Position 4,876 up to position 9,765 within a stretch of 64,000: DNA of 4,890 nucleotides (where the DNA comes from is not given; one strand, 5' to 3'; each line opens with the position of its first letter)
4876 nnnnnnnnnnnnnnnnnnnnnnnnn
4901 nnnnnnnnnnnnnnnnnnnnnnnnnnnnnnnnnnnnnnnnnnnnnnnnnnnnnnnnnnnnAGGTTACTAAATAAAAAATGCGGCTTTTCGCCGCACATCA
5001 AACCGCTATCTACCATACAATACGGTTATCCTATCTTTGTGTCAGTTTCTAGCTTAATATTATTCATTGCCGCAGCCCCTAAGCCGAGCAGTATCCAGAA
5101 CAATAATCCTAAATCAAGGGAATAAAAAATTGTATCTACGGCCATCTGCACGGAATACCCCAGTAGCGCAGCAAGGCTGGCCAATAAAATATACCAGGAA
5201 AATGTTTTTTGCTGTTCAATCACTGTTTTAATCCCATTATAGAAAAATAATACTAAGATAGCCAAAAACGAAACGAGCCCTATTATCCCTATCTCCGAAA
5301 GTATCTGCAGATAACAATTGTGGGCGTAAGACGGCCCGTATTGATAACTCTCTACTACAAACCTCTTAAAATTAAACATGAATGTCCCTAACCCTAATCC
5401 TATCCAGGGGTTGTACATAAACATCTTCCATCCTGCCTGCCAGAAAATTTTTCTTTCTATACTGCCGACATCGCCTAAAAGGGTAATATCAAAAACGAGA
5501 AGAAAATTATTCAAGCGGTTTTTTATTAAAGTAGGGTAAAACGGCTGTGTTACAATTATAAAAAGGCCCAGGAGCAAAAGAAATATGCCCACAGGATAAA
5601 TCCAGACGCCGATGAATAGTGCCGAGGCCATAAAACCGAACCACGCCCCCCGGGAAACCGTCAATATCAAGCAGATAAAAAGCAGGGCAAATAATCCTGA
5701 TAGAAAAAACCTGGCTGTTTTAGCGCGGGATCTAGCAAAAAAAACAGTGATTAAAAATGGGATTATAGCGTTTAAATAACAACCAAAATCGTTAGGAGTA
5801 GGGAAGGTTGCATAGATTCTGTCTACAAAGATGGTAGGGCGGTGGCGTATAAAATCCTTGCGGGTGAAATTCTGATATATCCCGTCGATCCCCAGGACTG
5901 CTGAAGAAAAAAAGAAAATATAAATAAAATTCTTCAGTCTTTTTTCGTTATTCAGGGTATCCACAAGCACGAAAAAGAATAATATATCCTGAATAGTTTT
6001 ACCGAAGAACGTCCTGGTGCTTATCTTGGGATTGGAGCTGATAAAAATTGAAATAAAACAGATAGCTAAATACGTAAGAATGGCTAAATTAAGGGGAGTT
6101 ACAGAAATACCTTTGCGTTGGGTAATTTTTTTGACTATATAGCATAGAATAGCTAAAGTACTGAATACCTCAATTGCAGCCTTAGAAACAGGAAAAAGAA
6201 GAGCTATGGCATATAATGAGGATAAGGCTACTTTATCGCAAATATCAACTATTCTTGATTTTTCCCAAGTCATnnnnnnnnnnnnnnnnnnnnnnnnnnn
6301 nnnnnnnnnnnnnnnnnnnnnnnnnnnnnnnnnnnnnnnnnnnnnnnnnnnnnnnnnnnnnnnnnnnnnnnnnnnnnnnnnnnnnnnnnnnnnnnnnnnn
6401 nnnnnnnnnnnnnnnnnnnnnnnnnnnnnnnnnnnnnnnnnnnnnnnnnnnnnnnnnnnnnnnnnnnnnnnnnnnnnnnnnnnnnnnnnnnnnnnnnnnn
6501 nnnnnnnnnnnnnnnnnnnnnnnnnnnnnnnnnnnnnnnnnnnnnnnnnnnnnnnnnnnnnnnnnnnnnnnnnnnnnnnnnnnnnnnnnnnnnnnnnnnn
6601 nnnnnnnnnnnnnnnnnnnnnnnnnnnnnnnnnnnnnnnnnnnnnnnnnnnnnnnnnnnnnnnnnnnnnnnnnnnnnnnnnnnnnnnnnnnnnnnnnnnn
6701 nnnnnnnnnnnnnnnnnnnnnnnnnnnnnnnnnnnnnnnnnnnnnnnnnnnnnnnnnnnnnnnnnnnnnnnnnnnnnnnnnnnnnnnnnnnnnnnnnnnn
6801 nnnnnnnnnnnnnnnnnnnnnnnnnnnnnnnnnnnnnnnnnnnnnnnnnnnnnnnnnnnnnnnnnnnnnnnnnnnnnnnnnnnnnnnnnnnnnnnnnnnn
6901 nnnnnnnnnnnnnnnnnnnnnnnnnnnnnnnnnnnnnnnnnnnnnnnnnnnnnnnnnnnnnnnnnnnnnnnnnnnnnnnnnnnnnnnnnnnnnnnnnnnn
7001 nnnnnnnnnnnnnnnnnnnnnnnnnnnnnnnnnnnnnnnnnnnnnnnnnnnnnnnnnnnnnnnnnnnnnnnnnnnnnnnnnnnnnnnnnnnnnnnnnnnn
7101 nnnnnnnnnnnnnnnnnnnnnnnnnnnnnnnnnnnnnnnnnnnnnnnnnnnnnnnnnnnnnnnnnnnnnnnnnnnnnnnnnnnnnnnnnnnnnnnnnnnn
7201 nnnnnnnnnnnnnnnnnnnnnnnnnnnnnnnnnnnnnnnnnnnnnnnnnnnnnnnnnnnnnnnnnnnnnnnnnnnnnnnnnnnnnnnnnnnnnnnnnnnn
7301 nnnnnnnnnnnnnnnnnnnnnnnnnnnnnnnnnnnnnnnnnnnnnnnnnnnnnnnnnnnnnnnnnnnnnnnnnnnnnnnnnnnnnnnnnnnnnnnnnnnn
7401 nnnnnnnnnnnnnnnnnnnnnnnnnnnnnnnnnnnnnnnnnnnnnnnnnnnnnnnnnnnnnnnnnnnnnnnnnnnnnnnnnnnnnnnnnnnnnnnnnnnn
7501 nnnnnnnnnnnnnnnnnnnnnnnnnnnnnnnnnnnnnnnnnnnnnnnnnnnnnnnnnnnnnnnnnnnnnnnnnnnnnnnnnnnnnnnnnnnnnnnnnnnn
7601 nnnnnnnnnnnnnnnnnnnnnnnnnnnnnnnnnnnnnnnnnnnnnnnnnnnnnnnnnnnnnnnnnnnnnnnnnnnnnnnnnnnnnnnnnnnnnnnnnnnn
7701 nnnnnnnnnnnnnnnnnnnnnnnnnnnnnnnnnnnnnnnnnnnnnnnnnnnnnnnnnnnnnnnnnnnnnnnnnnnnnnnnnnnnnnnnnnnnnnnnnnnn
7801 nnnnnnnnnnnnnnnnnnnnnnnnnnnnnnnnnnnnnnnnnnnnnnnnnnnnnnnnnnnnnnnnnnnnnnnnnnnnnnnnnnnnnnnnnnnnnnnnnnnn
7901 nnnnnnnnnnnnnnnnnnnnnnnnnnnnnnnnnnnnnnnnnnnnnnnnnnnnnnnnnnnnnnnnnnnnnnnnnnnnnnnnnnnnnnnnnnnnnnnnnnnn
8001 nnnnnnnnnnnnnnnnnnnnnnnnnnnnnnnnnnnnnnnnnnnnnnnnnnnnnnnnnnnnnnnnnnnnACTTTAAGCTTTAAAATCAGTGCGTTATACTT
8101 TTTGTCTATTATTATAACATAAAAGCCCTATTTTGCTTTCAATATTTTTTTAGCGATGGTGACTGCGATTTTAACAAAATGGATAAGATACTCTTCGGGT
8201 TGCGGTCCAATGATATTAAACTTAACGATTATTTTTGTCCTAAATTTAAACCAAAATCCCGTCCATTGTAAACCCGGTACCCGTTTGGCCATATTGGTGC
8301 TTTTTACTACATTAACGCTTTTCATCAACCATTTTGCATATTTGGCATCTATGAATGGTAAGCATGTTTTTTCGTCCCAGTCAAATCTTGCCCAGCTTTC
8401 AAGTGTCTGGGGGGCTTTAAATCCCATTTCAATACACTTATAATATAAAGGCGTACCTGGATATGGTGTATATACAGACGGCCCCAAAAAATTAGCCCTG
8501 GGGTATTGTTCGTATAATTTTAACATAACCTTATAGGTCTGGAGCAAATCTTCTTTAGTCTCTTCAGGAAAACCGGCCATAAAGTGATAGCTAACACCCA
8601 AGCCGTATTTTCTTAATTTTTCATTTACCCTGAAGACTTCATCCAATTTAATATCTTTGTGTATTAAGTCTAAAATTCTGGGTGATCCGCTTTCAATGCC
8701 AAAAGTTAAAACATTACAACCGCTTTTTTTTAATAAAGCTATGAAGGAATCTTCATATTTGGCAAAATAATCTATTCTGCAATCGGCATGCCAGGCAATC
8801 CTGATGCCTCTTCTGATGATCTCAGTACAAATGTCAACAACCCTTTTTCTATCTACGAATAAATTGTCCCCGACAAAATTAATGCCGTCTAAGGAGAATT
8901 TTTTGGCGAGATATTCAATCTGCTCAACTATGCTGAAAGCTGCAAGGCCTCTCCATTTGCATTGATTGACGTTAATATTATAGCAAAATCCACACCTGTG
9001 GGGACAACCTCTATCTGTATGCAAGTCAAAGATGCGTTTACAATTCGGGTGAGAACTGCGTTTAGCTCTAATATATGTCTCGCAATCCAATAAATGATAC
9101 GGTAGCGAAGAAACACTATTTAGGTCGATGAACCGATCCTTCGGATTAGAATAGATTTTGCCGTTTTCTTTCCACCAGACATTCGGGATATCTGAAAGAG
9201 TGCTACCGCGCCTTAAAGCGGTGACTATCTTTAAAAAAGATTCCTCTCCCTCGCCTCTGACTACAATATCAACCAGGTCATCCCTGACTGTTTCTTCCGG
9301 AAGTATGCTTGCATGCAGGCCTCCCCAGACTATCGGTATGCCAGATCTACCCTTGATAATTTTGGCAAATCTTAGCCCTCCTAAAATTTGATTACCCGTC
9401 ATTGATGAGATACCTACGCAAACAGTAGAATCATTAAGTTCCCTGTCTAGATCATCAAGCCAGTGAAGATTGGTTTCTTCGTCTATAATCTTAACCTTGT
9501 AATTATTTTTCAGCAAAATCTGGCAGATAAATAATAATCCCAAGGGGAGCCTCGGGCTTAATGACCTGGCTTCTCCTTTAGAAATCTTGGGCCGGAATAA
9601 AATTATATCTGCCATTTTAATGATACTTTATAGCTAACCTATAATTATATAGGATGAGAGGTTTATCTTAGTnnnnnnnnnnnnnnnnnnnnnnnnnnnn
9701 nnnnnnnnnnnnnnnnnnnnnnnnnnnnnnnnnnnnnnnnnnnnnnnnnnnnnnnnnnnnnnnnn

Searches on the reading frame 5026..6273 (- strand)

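Call 27: search_protein_families(library=pfam, proteins=[window:5026-6273:-], max_evalue=0.0001)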
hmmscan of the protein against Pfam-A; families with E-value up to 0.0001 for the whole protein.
window:5026-6273:- (415 aa): 1 family
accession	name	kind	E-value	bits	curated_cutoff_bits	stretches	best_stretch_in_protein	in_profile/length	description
PF04932.20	Wzy_C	-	2.6e-21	76.4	31.7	1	194-337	2-149/149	O-Antigen ligase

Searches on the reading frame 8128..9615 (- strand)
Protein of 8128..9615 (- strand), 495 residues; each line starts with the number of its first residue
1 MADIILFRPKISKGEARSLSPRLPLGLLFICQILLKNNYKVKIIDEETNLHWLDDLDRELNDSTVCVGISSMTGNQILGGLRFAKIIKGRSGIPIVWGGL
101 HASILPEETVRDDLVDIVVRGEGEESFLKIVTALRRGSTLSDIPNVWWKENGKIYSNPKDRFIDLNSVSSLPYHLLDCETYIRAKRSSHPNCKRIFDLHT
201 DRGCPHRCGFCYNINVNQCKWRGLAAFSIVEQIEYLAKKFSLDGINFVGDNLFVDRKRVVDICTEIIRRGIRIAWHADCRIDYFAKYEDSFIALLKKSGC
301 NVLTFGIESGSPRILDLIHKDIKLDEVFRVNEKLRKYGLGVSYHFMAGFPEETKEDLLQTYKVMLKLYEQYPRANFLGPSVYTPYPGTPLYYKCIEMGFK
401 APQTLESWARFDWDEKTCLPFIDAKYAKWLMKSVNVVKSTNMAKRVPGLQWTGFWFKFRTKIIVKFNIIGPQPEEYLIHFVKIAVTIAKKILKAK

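Call 27: search_protein_families(library=pfam, proteins=[window:8128-9615:-], max_evalue=0.0001)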
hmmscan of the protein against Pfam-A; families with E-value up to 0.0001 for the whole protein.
window:8128-9615:- (495 aa): 2 families
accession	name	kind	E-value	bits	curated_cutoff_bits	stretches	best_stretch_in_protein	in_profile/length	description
PF04055.27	Radical_SAM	-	1.3e-22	81.2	29.5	1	202-362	5-164/166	Radical SAM superfamily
PF02310.24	B12-binding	-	7e-13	48.9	32.1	1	24-128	14-118/121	B12 binding domain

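Call 73: search_protein_families(library=ncbifam, proteins=[window:8128-9615:-], max_evalue=0.00001)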
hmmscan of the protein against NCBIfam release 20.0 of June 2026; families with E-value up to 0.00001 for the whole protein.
window:8128-9615:- (495 aa): 22 families
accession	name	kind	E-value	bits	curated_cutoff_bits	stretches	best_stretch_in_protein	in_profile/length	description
TIGR02026.1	BchE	equivalog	3.2e-37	128.5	481.35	1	4-393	2-386/497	magnesium-protoporphyrin IX monomethyl ester anaerobic oxidative cyclase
NF050148.1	rSAM_ApyD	equivalog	4.3e-36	124.5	750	1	60-393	71-392/645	RiPP biosynthesis radical SAM protein ApyD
NF038361.1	rSAM_Sden_1168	equivalog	9.7e-35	120.1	575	1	67-365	144-449/560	Sden_1168 family B12-binding radical SAM P-methyltransferase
TIGR04072.2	rSAM_ladder_B12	equivalog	3.4e-33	114.9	360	1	23-396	17-374/443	lipid biosynthesis B12-binding/radical SAM protein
TIGR03471.1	HpnJ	equivalog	1.5e-32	113.1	577.6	1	81-401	85-394/472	hopanoid biosynthesis associated radical SAM protein HpnJ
TIGR04385.1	B12_rSAM_cofa1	equivalog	9.7e-32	110.7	450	1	91-378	98-375/438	B12 lower ligand biosynthesis radical SAM protein BzaD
TIGR04479.1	bcpD_PhpK_rSAM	subfamily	4e-28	98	600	1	118-363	175-405/504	PhpK family radical SAM P-methyltransferase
TIGR04013.1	B12_SAM_MJ_1487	hypoth_equivalog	2.4e-26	92.5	251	2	46-239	28-195/382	TIGR04013 family B12-binding domain/radical SAM domain-containing protein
TIGR04014.1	B12_SAM_MJ_0865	equivalog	1.9e-23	82.9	360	1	82-395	56-359/434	methyl-coenzyme M reductase glutamine C-methyltransferase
TIGR04367.1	HpnR_B12_rSAM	equivalog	5.5e-23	81.3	650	1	24-391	22-370/490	hopanoid C-3 methylase HpnR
NF033070.1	rSAM_AprD4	equivalog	2.9e-21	75.9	500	1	192-399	193-395/456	AprD4 family radical SAM diol-dehydratase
TIGR04190.1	B12_SAM_Ta0216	equivalog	3e-20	72.3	500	1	23-410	36-443/554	TIGR04190 family B12-binding domain/radical SAM domain protein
TIGR04295.1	B12_rSAM_oligo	hypoth_equivalog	2.4e-19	69.3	400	1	83-394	93-384/422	TIGR04295 family B12-binding domain-containing radical SAM protein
TIGR03975.1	rSAM_ocin_1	subfamily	7.7e-18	64.3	281.85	1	58-367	122-430/606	RiPP maturation radical SAM C-methyltransferase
NF040542.1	rSAM_RCCLKC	equivalog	1.9e-16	60.3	450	1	52-359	37-342/423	arsinothricin biosynthesis radical SAM protein ArsL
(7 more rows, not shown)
